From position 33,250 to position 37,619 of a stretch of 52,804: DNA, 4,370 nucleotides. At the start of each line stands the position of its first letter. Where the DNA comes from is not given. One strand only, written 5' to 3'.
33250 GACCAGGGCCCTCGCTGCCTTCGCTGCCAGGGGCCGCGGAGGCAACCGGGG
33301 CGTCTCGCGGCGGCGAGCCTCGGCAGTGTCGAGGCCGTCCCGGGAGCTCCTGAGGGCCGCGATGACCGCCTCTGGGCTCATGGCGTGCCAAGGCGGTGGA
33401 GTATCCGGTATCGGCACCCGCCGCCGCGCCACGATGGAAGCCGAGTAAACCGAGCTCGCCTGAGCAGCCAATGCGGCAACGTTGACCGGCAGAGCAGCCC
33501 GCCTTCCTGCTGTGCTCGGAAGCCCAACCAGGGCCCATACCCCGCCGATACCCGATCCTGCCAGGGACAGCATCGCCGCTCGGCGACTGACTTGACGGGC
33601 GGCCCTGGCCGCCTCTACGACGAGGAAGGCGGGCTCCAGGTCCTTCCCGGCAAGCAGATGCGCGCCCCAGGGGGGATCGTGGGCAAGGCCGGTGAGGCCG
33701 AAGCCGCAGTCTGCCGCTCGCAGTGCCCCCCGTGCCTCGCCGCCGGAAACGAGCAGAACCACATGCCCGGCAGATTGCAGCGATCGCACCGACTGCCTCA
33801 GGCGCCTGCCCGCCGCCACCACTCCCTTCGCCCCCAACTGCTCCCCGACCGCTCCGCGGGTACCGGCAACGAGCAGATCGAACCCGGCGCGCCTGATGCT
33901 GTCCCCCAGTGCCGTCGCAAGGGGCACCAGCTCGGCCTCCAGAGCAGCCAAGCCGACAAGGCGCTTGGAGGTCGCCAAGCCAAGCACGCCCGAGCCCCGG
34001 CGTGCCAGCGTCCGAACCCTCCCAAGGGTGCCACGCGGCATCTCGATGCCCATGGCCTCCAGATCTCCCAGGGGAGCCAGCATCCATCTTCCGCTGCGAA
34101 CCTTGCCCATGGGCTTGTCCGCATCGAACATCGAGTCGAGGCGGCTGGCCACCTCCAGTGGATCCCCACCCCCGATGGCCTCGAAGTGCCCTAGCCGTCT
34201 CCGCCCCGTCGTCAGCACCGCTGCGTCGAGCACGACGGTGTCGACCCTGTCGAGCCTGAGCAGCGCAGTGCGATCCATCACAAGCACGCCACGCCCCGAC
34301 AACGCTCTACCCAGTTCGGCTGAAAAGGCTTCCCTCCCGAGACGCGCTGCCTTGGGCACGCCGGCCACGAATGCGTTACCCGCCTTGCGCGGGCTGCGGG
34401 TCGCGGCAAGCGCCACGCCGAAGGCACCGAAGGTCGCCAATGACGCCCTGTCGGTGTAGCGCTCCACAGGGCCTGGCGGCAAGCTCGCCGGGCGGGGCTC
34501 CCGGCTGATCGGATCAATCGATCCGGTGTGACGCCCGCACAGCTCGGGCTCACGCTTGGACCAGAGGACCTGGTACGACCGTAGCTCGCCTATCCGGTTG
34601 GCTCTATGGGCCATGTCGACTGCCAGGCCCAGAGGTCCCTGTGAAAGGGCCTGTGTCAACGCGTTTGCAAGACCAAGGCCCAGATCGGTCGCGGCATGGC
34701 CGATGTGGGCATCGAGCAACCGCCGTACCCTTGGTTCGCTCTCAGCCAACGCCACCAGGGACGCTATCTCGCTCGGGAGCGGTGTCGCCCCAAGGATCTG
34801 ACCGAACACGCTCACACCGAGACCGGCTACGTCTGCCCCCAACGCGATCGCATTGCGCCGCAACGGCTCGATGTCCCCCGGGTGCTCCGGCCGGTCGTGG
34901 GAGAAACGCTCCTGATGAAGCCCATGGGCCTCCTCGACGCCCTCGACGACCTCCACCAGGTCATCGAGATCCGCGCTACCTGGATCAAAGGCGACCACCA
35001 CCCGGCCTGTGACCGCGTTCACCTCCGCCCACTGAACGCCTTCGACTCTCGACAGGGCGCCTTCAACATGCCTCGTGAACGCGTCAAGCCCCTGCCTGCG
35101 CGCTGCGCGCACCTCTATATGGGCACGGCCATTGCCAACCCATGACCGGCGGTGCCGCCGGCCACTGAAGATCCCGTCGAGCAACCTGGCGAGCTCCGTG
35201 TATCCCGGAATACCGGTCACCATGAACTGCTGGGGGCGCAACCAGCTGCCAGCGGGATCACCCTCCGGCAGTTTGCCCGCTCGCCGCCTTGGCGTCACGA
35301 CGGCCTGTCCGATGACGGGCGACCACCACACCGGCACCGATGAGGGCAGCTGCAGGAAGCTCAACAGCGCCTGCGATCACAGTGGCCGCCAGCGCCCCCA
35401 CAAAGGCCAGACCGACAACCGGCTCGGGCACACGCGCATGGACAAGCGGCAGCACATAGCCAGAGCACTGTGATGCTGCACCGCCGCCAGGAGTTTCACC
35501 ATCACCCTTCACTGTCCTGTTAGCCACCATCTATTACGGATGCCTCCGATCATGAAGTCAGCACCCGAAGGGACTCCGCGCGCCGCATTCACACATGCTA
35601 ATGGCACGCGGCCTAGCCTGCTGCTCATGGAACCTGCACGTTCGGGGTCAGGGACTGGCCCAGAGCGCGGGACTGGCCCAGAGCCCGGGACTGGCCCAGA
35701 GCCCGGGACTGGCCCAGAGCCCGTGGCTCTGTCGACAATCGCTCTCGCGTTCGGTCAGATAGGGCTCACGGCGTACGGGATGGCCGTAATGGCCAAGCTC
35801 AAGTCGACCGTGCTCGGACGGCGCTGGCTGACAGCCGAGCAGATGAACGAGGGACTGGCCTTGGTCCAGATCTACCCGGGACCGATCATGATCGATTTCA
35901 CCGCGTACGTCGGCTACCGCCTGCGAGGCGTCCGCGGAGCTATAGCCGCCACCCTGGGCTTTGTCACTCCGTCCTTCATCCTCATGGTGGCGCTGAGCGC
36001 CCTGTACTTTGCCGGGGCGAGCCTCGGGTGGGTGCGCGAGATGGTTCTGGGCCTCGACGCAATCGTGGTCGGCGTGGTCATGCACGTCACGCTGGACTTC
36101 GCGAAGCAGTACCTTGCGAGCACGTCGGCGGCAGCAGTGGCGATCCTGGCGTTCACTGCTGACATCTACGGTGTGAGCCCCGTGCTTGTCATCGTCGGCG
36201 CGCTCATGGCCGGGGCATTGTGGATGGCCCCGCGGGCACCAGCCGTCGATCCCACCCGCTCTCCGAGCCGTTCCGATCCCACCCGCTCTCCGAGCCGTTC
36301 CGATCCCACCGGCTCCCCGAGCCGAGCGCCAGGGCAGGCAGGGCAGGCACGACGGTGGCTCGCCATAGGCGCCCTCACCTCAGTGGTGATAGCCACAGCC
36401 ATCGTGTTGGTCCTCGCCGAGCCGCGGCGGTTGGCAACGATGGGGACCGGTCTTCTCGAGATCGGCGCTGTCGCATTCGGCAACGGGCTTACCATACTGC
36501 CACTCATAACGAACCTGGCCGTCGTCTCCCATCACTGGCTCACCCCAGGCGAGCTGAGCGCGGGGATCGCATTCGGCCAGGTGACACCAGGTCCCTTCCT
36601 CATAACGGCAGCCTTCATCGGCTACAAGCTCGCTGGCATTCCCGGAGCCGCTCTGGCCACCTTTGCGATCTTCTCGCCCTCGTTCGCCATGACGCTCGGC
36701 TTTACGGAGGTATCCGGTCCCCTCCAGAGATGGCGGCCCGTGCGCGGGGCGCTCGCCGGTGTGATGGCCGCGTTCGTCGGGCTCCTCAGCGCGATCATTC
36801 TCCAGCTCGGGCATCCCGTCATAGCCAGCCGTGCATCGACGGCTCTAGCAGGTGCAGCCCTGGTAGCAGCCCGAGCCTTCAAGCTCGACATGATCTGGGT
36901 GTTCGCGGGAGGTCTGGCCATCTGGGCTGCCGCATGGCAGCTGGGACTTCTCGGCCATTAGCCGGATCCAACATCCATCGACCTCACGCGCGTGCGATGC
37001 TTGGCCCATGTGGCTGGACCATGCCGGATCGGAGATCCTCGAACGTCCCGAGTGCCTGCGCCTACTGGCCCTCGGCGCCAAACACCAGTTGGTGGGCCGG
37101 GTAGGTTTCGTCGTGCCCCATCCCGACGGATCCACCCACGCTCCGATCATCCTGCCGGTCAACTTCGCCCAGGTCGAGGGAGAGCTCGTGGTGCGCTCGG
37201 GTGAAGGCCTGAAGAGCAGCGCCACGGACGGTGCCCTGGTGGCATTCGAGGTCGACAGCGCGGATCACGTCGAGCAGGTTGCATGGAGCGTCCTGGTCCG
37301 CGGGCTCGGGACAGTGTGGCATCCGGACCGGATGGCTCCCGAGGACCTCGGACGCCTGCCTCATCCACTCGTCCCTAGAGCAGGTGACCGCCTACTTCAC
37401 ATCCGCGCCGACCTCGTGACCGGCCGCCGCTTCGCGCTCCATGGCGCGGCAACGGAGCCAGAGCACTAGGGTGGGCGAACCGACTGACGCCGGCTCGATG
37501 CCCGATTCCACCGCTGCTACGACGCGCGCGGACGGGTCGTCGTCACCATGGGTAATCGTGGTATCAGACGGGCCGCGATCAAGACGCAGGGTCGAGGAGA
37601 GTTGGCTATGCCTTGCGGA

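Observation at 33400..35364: The N-terminal 650 aa of the giant ATPase are a decayed, catalytically dead P1B-type ATPase module fused to an intact pump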

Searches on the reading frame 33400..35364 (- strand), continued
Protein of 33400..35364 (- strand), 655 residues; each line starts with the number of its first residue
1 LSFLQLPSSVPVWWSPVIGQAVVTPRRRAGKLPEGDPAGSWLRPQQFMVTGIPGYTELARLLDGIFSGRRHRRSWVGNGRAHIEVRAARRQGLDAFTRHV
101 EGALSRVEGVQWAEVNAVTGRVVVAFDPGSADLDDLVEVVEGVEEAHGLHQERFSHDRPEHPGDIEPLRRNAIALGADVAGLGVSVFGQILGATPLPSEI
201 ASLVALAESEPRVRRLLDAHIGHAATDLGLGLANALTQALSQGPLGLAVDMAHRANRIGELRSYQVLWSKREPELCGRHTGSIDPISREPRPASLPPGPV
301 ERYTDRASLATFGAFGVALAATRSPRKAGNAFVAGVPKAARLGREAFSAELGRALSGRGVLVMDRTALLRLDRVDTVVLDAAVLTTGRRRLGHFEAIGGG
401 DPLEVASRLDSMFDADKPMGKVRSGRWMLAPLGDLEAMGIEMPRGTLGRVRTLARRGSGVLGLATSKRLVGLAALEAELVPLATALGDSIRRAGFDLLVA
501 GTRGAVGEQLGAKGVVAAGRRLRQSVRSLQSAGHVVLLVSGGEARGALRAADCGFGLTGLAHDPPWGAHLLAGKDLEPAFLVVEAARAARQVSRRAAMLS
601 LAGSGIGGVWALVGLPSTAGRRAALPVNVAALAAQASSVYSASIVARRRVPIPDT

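Call 76: search_protein_families(library=ncbifam, alignment_id=A1, max_evalue=1)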
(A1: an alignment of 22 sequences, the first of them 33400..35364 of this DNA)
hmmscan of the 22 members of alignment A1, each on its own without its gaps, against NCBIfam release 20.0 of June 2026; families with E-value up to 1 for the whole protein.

A. member 1, window:33400-35364:- (655 aa): 7 families
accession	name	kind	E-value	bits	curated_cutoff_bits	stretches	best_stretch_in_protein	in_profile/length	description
NF033795.1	chaper_CopZ_Bs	exception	0.00013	22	91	1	99-141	17-59/66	copper chaperone CopZ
NF047957.1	CopZ_AFE_1862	equivalog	0.00036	20.9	85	1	98-141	15-55/62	CopZ family metallochaperone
NF041115.1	UxxU_metal_bind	equivalog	0.00077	19.6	95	1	100-142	22-64/74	metal-binding (seleno)protein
NF033794.2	chaper_CopZ_Eh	exception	0.018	15.1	95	1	99-143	17-61/68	copper chaperone CopZ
TIGR02052.1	MerP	equivalog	0.029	14.9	92.55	1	100-136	41-77/92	mercury resistance system periplasmic binding protein MerP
TIGR00003.1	TIGR00003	subfamily_domain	0.12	12.6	62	1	99-140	17-58/66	copper ion binding protein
TIGR01494.1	ATPase_P-type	subfamily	0.14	10.5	62.3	1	450-558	298-411/478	HAD-IC family P-type ATPase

B. families by the number of members that match (of 22 scanned): 17 families
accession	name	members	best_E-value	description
NF033795.1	chaper_CopZ_Bs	15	0.00012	copper chaperone CopZ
NF041115.1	UxxU_metal_bind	13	8.6e-06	metal-binding (seleno)protein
TIGR01525.1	ATPase-IB_hvy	8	0.00017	heavy metal translocating P-type ATPase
NF033794.2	chaper_CopZ_Eh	8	0.01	copper chaperone CopZ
TIGR00003.1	TIGR00003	6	0.002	copper ion binding protein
TIGR01494.1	ATPase_P-type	5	8.9e-08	HAD-IC family P-type ATPase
NF047957.1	CopZ_AFE_1862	5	0.00036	CopZ family metallochaperone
TIGR01511.1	ATPase-IB1_Cu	3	0.00036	copper-translocating P-type ATPase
TIGR01512.1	ATPase-IB2_Cd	2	3.2e-05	cadmium family heavy metal-translocating P-type ATPase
NF007952.0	PRK10671.1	2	0.02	copper-exporting P-type ATPase CopA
TIGR02052.1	MerP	2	0.021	mercury resistance system periplasmic binding protein MerP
NF007840.0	PRK10553.1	2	0.064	chaperone NapD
NF009851.0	PRK13320.1-3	1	0.059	type III pantothenate kinase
NF033553.1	MerP_Gpos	1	0.087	mercury resistance system substrate-binding protein MerP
TIGR01657.1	P-ATPase-V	1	0.092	ATP13A2 family polyamine export P-type ATPase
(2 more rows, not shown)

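Call 89: find_encoding_contigs(protein=P0053, flank=3000, max_places=2)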
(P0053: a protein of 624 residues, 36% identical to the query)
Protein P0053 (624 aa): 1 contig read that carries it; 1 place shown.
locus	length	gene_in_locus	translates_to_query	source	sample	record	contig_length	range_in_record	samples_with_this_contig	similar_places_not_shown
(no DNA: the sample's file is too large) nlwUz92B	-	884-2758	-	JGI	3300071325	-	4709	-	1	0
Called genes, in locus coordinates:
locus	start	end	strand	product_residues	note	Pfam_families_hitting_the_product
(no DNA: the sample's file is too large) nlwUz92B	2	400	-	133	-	?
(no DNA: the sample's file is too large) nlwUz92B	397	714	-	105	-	PF07883:Cupin_2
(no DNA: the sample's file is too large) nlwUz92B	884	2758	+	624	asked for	-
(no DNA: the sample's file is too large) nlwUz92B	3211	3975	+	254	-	-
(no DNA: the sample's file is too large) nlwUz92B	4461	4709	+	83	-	?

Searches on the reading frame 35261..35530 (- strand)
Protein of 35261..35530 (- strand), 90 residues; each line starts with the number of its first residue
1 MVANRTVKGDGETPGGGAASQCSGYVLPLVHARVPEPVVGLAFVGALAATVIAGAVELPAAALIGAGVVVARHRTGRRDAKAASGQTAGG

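Call 73: search_protein_families(library=pfam, proteins=[window:35261-35530:-], max_evalue=10)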
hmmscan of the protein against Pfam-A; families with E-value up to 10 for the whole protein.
seq(90 aa): 2 families
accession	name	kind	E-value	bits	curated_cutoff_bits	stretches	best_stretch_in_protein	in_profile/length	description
PF18969.5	DUF5708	-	0.025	14.8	26.9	1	17-47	11-41/60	Family of unknown function (DUF5708)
PF12555.13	SteA-like_C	-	5.8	7.5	26.4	0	60-77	21-38/52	SteA-like C-terminal domain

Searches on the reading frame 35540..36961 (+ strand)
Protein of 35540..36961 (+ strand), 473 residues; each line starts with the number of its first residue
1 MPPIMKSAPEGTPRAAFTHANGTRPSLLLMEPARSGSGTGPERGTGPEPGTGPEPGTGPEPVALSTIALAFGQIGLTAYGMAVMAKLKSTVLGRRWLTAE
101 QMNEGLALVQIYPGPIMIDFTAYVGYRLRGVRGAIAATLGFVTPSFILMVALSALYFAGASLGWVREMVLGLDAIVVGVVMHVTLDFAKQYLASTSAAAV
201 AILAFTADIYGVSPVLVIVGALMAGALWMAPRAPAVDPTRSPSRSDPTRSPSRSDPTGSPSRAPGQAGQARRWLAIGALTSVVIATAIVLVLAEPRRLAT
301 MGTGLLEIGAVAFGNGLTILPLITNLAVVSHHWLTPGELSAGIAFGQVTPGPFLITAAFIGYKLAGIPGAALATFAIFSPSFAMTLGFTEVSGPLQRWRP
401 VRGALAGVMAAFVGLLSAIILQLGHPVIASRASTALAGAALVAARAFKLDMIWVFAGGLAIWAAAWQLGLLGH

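Call 26: search_protein_families(library=pfam, proteins=[window:35540-36961:+], max_evalue=0.001)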
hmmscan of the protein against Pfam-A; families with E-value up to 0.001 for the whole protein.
window:35540-36961:+ (473 aa): 1 family
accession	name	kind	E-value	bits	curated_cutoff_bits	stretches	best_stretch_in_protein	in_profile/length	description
PF02417.20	Chromate_transp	-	5.4e-60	202.6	28.6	2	67-225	3-165/166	Chromate transporter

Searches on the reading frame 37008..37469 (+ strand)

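Call 26: search_protein_families(library=pfam, proteins=[window:37008-37469:+], max_evalue=0.001)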
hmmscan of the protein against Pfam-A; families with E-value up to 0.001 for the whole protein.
window:37008-37469:+ (153 aa): 1 family
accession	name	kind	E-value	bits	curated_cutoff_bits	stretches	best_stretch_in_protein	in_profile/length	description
PF12900.13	Pyridox_ox_2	-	1.1e-11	45.3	27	1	13-141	2-140/140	Pyridoxamine 5'-phosphate oxidase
